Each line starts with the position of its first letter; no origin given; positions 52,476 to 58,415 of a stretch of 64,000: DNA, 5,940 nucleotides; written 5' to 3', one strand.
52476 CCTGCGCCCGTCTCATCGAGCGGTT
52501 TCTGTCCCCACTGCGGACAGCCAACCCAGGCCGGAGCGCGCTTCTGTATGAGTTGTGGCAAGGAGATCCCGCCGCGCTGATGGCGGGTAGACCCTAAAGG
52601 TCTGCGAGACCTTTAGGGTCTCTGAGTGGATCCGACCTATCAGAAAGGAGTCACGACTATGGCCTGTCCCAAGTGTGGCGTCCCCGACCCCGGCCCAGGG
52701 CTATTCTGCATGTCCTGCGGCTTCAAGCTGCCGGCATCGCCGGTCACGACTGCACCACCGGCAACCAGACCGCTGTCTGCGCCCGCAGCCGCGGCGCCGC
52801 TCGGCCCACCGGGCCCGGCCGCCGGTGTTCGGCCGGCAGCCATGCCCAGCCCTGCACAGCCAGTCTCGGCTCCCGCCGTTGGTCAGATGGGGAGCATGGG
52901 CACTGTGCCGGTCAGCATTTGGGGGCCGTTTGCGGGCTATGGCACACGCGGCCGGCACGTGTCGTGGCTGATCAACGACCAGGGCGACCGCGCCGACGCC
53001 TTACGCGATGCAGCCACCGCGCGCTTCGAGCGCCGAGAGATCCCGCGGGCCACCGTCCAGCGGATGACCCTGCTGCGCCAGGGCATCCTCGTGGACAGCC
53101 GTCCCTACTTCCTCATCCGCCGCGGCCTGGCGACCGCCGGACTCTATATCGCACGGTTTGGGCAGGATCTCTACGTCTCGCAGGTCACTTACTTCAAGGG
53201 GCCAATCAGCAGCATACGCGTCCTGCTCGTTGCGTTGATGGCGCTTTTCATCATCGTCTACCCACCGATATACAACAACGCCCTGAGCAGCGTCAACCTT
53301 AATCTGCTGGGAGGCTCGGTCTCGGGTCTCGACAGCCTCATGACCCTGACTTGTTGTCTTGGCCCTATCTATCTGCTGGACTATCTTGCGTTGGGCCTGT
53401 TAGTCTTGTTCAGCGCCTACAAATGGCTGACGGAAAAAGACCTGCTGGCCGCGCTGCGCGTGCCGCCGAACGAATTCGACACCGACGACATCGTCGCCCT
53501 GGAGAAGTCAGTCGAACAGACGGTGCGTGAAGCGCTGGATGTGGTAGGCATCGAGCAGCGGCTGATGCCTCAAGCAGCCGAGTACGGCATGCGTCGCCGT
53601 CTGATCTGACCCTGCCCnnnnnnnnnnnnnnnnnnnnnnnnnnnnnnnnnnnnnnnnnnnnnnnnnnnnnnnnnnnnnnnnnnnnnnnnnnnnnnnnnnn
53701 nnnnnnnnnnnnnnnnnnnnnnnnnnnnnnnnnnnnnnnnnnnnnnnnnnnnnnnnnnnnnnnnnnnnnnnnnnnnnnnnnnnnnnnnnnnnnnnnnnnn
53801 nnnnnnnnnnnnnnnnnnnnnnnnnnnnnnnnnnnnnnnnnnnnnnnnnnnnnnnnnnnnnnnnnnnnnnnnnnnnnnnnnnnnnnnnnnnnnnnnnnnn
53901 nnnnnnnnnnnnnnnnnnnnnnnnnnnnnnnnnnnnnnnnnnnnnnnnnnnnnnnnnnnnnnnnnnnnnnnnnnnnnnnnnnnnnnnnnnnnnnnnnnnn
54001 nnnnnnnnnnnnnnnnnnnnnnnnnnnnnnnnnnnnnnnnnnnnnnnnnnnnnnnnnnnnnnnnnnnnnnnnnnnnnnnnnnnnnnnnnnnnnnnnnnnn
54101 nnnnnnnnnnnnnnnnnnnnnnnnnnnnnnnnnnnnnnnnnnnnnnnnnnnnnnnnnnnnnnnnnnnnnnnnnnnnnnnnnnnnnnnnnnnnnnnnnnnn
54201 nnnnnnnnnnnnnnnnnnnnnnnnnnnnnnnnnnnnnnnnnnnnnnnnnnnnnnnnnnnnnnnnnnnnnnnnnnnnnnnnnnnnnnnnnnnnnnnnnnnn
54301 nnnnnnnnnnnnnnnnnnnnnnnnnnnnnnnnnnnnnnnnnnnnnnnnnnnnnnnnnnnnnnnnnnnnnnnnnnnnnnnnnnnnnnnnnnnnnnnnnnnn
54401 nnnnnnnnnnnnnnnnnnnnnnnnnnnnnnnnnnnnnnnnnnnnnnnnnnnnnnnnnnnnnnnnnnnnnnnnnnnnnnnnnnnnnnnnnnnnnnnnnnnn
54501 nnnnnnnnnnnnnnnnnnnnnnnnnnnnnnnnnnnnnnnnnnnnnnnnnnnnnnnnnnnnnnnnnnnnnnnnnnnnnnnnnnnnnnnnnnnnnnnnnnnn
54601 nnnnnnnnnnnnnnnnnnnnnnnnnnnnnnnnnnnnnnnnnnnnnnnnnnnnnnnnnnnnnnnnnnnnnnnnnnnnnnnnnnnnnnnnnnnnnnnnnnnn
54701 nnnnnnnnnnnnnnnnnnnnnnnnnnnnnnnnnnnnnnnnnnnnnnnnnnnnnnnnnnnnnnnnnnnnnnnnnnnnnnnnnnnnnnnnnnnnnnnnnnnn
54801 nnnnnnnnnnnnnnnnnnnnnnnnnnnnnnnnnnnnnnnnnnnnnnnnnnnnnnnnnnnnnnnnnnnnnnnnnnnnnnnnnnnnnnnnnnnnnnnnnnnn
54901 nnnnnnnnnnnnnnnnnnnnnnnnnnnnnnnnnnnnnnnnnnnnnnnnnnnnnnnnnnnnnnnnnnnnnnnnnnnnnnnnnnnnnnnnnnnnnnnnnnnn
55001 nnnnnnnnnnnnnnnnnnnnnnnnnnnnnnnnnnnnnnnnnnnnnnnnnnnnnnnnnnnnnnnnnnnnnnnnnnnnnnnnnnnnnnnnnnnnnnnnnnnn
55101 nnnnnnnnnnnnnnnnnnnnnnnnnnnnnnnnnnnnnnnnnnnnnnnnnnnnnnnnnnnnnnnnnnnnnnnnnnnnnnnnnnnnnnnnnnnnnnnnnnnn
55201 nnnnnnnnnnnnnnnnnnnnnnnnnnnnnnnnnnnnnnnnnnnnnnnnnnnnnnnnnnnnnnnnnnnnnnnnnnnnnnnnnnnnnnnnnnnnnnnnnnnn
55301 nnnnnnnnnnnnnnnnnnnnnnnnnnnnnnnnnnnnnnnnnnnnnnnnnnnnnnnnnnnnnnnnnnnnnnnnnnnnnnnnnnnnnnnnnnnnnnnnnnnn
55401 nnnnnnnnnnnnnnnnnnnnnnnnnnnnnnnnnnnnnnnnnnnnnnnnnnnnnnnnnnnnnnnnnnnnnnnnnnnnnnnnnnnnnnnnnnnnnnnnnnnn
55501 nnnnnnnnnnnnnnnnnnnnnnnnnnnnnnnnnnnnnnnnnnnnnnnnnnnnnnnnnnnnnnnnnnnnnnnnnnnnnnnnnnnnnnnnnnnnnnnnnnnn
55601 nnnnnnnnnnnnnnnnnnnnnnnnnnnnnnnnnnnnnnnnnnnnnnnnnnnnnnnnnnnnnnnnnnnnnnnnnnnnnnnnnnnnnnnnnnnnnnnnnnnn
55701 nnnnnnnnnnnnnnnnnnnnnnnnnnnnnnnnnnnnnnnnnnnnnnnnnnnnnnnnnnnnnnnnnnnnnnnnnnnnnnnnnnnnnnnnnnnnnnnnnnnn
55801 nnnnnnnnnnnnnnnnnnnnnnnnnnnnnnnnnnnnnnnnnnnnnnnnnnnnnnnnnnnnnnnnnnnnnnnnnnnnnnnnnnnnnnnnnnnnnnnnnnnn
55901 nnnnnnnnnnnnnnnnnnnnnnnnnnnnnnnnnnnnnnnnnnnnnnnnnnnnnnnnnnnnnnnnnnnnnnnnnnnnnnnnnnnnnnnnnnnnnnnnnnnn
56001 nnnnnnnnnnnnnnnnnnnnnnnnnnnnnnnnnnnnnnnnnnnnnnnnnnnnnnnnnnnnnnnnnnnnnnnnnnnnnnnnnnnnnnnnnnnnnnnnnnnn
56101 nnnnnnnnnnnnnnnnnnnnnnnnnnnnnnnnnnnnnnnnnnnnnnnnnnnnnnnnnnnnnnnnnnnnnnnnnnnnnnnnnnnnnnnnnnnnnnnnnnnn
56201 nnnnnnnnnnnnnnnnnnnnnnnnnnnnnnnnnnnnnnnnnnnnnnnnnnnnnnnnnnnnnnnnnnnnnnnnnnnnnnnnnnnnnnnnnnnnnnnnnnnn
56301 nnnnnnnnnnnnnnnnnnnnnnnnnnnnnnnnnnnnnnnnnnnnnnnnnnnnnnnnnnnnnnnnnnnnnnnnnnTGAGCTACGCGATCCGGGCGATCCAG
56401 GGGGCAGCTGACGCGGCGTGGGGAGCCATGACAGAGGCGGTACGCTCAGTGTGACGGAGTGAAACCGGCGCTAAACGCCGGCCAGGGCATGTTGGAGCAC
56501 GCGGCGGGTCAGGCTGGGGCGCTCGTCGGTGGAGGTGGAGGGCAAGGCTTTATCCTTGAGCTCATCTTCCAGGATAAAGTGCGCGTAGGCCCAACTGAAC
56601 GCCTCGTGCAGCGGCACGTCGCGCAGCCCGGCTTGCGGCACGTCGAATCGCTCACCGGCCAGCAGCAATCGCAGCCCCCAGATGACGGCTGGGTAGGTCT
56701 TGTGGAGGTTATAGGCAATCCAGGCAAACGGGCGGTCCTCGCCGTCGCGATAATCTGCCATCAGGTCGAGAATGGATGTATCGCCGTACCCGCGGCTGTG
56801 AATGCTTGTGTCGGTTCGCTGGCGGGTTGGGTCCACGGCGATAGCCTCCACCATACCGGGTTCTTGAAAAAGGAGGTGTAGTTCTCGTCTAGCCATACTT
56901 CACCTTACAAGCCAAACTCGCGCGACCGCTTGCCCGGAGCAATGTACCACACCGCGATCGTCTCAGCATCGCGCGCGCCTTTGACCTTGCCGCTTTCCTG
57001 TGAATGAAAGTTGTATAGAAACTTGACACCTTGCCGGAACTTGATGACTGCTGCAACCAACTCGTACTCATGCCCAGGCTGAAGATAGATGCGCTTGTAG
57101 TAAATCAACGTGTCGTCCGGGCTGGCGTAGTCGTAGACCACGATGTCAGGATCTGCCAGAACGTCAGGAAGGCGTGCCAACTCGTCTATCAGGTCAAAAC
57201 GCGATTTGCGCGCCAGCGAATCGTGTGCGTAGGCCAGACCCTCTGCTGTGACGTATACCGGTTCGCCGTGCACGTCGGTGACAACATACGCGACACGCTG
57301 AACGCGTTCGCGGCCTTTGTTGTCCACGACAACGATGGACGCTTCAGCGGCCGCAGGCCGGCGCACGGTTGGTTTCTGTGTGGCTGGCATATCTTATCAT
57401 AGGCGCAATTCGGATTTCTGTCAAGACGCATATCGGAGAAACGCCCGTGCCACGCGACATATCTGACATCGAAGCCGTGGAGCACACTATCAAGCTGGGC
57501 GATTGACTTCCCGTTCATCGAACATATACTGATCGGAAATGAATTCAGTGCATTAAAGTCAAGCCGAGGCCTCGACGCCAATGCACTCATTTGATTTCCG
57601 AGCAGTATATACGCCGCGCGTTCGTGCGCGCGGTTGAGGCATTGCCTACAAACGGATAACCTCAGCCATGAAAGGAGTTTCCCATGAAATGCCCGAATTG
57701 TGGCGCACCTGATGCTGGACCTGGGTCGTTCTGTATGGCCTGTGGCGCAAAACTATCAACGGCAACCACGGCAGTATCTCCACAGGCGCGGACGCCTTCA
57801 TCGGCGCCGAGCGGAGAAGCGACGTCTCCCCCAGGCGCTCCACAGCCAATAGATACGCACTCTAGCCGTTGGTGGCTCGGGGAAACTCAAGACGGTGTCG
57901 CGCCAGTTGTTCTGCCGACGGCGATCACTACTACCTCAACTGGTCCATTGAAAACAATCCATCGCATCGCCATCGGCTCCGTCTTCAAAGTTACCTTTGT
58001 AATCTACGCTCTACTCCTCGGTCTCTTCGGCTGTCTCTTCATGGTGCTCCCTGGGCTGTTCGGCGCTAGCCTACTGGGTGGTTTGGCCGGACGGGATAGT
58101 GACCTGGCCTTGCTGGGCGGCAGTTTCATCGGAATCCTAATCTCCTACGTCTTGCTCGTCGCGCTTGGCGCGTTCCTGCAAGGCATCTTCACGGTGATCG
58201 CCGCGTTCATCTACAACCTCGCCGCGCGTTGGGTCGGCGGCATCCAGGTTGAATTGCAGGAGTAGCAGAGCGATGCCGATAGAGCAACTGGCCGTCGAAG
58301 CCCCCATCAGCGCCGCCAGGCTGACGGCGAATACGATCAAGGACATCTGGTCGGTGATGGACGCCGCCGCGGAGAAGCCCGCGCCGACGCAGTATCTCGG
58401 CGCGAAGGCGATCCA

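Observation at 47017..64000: ~17-kb co-directional 16-gene cluster built around cytoplasmic zinc ribbons, extracytoplasmic beta-propellers and a HerA/VirB4-class ATPase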

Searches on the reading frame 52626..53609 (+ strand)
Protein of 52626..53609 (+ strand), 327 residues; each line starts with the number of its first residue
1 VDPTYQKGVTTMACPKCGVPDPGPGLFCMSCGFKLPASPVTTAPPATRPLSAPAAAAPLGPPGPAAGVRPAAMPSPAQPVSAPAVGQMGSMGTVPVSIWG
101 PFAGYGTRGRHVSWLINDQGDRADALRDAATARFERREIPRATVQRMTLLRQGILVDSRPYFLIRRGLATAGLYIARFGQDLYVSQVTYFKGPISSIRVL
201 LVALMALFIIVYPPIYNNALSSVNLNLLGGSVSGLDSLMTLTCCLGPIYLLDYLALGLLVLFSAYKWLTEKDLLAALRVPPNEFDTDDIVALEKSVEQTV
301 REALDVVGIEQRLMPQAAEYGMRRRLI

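Call 4: search_protein_families(library=pfam, proteins=[window:52626-53609:+], max_evalue=0.01)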
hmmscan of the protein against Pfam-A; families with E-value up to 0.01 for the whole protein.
window:52626-53609:+ (327 aa): 0 families

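Call 8: search_protein_families(library=ncbifam, proteins=[window:52626-53609:+], max_evalue=0.01)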
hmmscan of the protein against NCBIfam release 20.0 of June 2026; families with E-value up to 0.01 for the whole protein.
window:52626-53609:+ (327 aa): 0 families

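Call 9: search_protein_families(library=padloc, proteins=[window:52626-53609:+], max_evalue=0.01)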
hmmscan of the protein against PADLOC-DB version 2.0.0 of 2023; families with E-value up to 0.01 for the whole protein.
window:52626-53609:+ (327 aa): 0 families

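Call 22: find_homologous_proteins(query=window:52626-53609:+, max_evalue=0.001)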
Query window:52626-53609:+ (327 aa): 267 proteins with E <= 0.001 among 8000 candidates; the best 120 are listed.
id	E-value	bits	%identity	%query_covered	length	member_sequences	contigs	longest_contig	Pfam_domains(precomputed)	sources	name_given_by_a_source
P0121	8.7e-166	569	80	97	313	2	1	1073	-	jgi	-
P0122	6.1e-162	556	84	91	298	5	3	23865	-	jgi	jgi:hypothetical protein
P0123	5.3e-152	524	100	73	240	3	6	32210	-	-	-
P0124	1.8e-150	518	76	97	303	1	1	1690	-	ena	-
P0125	3.7e-140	485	69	97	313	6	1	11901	-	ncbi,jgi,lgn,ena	-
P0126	4.9e-140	484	74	91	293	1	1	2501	-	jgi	jgi:hypothetical protein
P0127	1.5e-136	473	66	97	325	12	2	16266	-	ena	-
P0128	4.0e-136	471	68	97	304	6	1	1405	-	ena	-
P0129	8.8e-134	464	68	97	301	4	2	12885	-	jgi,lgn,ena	-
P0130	1.3e-133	463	68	97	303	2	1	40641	-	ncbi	-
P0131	1.0e-132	460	67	97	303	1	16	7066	-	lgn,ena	-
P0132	8.9e-132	457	67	97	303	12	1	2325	-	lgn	-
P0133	9.6e-132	457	66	97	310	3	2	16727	-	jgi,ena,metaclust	metaclust:\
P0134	1.9e-131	456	65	97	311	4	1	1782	-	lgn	-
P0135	4.8e-131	455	67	97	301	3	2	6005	-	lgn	-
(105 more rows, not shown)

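Call 36: predict_structure(alignment_id=A2)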
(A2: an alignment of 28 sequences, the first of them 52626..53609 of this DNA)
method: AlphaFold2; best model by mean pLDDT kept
length: 327 residues; sequences in the alignment: 28
mean_pLDDT: 77.4   pTM: 0.60
mean pLDDT of the five models: 77.4, 72.2, 70.8, 70.8, 69.6
residues with pLDDT >= 90: 157; 70-90: 67; 50-70: 36; < 50: 67
segments of 3 or more residues with pLDDT < 50: 44-62, 64-73, 77-99, 154-156, 324-327
pLDDT, mean of each block of 10 residues (from residue 1): 50 89 88 81 47 42 46 46 37 41 74 93 94 83 80 56 89 92 93 95 97 94 74 81 94 97 92 92 92 93 95 79 47
secondary structure, 60 per line:
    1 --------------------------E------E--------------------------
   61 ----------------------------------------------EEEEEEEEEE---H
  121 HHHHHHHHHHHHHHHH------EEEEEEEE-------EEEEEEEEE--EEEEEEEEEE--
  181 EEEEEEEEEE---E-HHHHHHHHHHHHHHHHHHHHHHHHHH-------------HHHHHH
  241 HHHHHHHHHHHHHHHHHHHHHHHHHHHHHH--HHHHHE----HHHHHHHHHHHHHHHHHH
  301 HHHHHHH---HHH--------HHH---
elements in order: E107-116 H120-136 E143-150 E158-166 E169-178 E181-190 H196-221 H235-270 H273-277 H283-307

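Call 39: fold_search(model_id=the predicted structure, library=pdb)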
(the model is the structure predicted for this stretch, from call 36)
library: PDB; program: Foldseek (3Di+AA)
matches with E <= 10: 1012; with E <= 0.001: 0
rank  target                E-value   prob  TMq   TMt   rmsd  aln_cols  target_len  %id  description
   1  1kfq_A                2.9e-03  1.00  0.20  0.12   5.9       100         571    9  Crystal Structure of Exocytosis-Sensitive Phosphoprotein, pp63/parafusin (Phosphoglucomutse) from Paramecium. OPEN FOR (released 2002-01-16)
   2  9pbb_A                9.2e-03  0.97  0.18  0.22   5.8        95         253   12  293K human S-adenosylmethionine decarboxylase (released 2025-09-17)
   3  6e8a_B                1.0e-02  0.94  0.16  0.31   5.7        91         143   12  Crystal structure of DcrB from Salmonella enterica at 1.92 Angstroms resolution (released 2018-10-31)
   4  2zfd_B                1.2e-02  0.96  0.17  0.38   5.4        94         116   11  The crystal structure of plant specific calcium binding protein AtCBL2 in complex with the regulatory domain of AtCIPK (released 2008-02-19)
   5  2d4r_A                2.5e-02  0.66  0.15  0.28  12.5       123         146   13  Crystal structure of TTHA0849 from Thermus thermophilus HB8 (released 2005-12-13)
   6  4yom_A                3.3e-02  0.82  0.18  0.45   9.2       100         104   14  Structure of SAD kinase (released 2015-12-16)
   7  5non_C                3.5e-02  0.72  0.15  0.27  10.4       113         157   13  Structure of truncated Norcoclaurine Synthase from Thalictrum flavum with product mimic (released 2017-09-27)
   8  3epa_A                3.9e-02  0.84  0.16  0.20   5.3        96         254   11  Human AdoMetDC E178Q mutant complexed with putrescine (released 2008-12-23)
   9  7q04_D                3.9e-02  0.66  0.16  0.14  13.5       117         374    8  Crystal structure of TPADO in a substrate-free state (released 2022-04-06)
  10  4gcz_B                4.2e-02  0.13  0.08  0.07  38.9       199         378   13  Structure of a blue-light photoreceptor (released 2013-06-19)
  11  5n8q_C                4.4e-02  0.63  0.15  0.27  10.6       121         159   12  Structure of truncated Norcoclaurine Synthase from Thalictrum flavum (released 2017-09-27)
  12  7q04_E                4.7e-02  0.60  0.16  0.14  11.8       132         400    8  Crystal structure of TPADO in a substrate-free state (released 2022-04-06)
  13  8jmy_B                5.0e-02  0.85  0.18  0.38   5.9        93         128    8  Crystal structure of Rv2186c in Mycobacterium tuberculosis (released 2024-06-12)
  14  7q04_F                5.0e-02  0.66  0.16  0.14  13.6       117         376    8  Crystal structure of TPADO in a substrate-free state (released 2022-04-06)
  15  4xrw                  5.0e-02  0.35  0.14  0.15  12.1       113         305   15  Crystal structure of the di-domain ARO/CYC BexL from the BE-7585A biosynthetic pathway (released 2015-12-02)
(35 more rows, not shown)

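Call 87: search_protein_families(library=phrogs, proteins=[window:52626-53606:+], max_evalue=0.01)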
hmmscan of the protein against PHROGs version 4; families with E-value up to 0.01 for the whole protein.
window:52626-53606:+ (327 aa): 0 families

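Call 98: search_protein_representatives(alignment_id=A2)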
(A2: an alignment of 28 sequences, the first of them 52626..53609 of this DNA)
Query: 28 sequences, 317 profile positions. Proteins with E-value up to 0.001 (for the whole library): 4927; up to 1e-10: 383; up to 1e-30: 92. The best 150 are listed.
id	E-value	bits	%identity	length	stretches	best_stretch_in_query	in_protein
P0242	3.7e-135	466.5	-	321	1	2-317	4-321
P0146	3.3e-131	453.5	-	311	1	1-316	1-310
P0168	6.7e-126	436.1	-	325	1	1-314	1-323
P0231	3.9e-121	420.4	-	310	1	1-317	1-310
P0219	1.2e-117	408.9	-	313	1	2-317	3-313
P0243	4.6e-115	400.5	-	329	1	2-317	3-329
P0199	9.0e-108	376.5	-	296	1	19-317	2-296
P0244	2.4e-99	348.8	-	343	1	1-316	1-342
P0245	2.5e-98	345.5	-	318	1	2-317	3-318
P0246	7.9e-98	343.8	-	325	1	1-316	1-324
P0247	2.7e-97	342.1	-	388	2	65-311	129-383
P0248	4.8e-97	341.3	-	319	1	2-317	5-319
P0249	9.7e-96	337.0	-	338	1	1-317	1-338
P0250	1.4e-95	336.4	-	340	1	2-316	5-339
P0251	1.8e-94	332.8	-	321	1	1-299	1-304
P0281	9.2e-73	261.5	-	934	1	87-317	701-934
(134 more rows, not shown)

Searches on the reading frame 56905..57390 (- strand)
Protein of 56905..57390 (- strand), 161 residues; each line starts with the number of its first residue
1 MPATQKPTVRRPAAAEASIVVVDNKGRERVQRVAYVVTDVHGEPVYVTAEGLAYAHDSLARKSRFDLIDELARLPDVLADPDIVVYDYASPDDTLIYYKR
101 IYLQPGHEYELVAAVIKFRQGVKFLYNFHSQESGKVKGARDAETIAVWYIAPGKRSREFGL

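Call 4: search_protein_families(library=pfam, proteins=[window:56905-57390:-], max_evalue=0.01)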
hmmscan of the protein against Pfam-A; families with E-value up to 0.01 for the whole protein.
window:56905-57390:- (161 aa): 2 families
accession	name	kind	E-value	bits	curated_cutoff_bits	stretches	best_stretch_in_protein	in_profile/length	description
PF18812.6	PBECR3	-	2e-05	24.9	30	1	59-105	41-84/115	phage-Barnase-EndoU-ColicinE5/D-RelE like nuclease3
PF18810.6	PBECR2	-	0.0046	17.6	27.1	1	32-128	13-102/120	phage-Barnase-EndoU-ColicinE5/D-RelE like nuclease2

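Call 9: search_protein_families(library=padloc, proteins=[window:56905-57390:-], max_evalue=0.01)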
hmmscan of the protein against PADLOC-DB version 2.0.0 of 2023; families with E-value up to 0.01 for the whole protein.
window:56905-57390:- (161 aa): 0 families

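Call 87: search_protein_families(library=phrogs, proteins=[window:56905-57387:-], max_evalue=0.01)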
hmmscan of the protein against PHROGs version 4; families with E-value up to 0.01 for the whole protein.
window:56905-57387:- (160 aa): 0 families

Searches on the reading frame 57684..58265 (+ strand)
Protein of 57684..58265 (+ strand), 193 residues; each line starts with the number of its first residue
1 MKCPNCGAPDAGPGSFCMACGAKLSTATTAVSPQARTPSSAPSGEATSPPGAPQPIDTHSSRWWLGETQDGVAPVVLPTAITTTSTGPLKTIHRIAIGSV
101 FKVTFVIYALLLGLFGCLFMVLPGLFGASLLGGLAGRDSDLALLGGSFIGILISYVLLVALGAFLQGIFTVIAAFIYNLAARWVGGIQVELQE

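Call 5: search_protein_families(library=pfam, proteins=[window:57684-58265:+], max_evalue=0.01)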
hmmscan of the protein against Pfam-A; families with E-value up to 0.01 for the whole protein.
window:57684-58265:+ (193 aa): 3 families
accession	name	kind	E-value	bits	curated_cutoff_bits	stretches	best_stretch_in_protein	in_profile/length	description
PF12089.13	DUF3566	-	7.1e-06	26.8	22.2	1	91-193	7-118/118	Transmembrane domain of unknown function (DUF3566)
PF18912.6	DZR_2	-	0.0046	17.2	27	1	2-28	9-35/56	Double zinc ribbon domain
PF12773.13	DZR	-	0.0087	16.6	27.3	0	3-25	1-23/45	Double zinc ribbon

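Call 8: search_protein_families(library=ncbifam, proteins=[window:57684-58265:+], max_evalue=0.01)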
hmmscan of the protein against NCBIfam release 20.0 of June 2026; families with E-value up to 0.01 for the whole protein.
window:57684-58265:+ (193 aa): 0 families

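Call 9: search_protein_families(library=padloc, proteins=[window:57684-58265:+], max_evalue=0.01)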
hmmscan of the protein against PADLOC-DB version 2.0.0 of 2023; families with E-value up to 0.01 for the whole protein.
window:57684-58265:+ (193 aa): 0 families
